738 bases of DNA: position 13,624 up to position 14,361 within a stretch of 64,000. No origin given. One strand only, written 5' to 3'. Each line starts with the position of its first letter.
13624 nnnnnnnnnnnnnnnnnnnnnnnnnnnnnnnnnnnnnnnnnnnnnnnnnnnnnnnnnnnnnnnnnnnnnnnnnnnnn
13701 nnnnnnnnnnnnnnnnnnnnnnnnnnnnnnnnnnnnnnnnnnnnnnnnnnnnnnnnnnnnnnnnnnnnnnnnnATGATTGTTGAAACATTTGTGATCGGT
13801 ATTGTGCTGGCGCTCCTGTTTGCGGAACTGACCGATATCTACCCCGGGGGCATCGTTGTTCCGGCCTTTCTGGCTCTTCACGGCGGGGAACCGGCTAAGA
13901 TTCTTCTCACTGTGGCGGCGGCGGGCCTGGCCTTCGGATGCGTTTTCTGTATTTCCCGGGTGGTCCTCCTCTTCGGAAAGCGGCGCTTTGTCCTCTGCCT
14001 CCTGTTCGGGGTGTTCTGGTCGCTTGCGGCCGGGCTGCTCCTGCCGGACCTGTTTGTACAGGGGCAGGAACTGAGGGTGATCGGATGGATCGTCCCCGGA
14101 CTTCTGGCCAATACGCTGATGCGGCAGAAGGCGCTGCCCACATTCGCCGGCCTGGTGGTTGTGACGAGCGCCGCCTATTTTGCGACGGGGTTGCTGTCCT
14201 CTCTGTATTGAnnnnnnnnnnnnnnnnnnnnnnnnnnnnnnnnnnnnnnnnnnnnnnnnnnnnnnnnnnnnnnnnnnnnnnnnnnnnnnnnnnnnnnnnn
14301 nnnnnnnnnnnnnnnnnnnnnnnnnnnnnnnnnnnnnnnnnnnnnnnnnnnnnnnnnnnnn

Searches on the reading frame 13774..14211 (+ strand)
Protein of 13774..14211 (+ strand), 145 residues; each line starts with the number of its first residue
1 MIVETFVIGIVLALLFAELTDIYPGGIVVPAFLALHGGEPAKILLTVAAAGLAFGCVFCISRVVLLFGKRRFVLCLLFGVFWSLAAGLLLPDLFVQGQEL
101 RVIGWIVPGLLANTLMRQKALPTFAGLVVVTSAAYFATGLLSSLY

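Call 20: find_encoding_contigs(protein=window:13774-14211:+, flank=10000, max_places=8)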
Protein window:13774-14211:+ (145 aa): 2 contigs read that carry it; 2 places shown.
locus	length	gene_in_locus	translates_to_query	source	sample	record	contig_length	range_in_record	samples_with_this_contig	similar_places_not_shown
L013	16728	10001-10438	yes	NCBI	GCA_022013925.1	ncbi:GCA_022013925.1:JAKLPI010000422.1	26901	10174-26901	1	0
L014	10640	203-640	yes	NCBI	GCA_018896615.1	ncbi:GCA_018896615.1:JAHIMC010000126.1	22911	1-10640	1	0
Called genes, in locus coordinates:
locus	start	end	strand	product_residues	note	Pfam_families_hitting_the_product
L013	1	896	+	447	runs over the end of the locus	PF12704:MacB_PCD, PF02687:FtsX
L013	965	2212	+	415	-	PF01244:Peptidase_M19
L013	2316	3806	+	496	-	PF00672:HAMP, PF00512:HisKA, PF02518:HATPase_c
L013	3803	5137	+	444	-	PF00072:Response_reg, PF00004:AAA (faint), PF00158:Sigma54_activat, PF14532:Sigma54_activ_2, PF07724:AAA_2 (weak), PF07728:AAA_5, PF25601:AAA_lid_14, PF02954:HTH_8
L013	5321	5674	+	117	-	PF00072:Response_reg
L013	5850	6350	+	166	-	PF14803:Zn_ribbon_Nudix, PF00293:NUDIX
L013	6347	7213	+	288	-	PF01937:ARMT1-like_dom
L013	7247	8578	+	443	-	PF00266:Aminotran_5, PF00155:Aminotran_1_2 (weak), PF01041:DegT_DnrJ_EryC1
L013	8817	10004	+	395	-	PF08245:Mur_ligase_M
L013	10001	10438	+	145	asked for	PF14102:Caps_synth_CapC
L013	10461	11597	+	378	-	-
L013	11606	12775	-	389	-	-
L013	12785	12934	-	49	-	-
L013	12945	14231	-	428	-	-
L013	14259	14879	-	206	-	PF19823:DUF6305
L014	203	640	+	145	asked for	PF14102:Caps_synth_CapC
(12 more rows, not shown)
